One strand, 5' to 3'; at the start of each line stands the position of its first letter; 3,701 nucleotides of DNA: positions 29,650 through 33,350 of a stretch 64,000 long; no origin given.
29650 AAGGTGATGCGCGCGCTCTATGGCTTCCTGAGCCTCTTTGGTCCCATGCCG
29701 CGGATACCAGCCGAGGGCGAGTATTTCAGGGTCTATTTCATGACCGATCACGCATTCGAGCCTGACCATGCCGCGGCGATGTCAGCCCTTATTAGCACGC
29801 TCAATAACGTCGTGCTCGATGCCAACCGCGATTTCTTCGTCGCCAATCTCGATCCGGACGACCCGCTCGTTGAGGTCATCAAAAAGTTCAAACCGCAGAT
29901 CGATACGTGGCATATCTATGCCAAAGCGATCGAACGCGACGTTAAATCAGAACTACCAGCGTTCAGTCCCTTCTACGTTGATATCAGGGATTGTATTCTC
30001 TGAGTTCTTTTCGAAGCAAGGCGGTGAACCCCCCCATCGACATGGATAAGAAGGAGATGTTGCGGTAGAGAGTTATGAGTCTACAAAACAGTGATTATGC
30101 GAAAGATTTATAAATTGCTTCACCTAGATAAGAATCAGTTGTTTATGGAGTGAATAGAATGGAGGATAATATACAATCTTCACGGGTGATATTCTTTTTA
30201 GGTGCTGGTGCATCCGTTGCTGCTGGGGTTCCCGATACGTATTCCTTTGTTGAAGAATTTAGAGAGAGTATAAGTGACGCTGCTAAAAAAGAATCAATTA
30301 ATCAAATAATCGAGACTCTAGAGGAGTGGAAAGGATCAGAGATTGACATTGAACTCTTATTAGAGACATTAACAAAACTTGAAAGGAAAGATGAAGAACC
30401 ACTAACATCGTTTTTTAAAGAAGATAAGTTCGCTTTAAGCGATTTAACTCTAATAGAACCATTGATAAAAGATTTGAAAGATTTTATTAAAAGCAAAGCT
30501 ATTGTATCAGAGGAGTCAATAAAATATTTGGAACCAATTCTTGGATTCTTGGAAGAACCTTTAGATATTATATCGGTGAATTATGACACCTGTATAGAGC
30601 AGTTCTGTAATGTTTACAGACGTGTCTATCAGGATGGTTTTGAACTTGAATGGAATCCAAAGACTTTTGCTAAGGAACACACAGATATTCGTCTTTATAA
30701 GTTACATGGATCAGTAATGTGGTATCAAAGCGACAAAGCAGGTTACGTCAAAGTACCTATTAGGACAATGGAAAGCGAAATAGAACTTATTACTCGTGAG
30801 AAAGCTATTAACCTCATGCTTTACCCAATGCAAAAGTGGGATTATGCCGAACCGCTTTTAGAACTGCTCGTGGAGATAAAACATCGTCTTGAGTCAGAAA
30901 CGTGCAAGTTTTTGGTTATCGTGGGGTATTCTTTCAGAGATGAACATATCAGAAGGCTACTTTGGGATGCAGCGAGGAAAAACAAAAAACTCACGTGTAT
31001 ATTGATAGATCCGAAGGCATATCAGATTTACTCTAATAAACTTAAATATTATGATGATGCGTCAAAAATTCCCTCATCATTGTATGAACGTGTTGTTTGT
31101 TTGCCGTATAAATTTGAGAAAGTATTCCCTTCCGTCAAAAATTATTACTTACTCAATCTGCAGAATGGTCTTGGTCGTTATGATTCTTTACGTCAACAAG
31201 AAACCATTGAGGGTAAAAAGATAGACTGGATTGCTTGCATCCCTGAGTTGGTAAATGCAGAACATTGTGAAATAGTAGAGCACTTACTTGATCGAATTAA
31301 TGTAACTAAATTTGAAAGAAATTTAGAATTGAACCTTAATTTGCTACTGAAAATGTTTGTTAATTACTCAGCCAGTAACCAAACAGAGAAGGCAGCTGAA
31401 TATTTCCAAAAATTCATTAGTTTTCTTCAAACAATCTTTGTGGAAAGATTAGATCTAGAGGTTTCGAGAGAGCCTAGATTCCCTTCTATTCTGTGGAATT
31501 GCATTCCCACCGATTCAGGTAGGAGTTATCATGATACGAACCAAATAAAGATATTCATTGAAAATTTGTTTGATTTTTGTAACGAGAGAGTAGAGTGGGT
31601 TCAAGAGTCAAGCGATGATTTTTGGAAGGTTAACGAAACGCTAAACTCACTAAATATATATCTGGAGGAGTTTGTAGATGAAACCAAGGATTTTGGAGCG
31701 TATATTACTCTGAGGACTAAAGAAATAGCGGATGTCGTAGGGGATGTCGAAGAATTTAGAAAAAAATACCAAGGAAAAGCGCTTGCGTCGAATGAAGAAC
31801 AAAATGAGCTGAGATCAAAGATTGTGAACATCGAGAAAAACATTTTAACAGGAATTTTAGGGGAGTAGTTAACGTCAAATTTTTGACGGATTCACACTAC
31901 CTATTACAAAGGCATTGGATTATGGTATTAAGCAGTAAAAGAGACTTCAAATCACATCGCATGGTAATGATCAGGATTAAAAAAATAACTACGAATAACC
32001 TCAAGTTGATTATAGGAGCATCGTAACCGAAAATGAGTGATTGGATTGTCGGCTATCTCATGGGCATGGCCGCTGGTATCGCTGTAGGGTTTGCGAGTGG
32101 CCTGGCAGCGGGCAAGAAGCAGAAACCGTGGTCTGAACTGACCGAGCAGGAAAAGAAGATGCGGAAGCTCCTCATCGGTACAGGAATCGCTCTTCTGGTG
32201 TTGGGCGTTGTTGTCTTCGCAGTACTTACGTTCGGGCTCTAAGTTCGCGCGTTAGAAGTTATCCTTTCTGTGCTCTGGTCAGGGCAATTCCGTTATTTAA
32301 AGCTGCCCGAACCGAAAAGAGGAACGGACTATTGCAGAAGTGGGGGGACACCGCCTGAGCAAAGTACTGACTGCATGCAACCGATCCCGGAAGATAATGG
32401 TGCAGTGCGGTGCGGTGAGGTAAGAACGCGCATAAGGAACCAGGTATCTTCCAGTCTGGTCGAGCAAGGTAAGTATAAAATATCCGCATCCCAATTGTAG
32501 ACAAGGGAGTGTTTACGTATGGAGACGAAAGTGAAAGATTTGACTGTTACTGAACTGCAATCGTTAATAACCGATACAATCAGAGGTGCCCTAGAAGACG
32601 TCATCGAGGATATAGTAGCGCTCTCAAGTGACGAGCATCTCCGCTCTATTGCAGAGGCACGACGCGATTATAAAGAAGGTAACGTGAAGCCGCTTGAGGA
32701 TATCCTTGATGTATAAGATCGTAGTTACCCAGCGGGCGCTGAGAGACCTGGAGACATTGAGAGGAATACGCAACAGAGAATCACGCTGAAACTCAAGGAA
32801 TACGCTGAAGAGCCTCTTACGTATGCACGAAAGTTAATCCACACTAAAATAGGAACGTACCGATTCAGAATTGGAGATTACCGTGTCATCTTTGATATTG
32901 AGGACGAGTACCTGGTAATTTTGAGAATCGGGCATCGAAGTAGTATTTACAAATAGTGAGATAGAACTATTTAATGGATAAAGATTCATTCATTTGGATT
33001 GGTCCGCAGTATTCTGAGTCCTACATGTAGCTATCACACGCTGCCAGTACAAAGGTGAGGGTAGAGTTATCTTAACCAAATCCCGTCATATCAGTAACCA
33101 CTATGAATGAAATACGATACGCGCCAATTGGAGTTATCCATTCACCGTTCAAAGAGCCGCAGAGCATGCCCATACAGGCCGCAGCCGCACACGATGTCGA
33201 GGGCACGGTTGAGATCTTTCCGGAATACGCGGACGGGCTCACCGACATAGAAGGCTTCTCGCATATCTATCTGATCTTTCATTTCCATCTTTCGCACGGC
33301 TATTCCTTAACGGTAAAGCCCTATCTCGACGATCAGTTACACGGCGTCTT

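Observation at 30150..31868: Low-GC stand-alone SIR2_2-domain protein with a novel helical C-terminal domain: candidate NAD-depleting defence gene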

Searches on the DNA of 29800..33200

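Call 88: search_rna_families(source=window, start=29800, end=33200, threshold=evalue, max_evalue=1)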
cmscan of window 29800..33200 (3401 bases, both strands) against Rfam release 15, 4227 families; matches with E-value up to 1: 0.
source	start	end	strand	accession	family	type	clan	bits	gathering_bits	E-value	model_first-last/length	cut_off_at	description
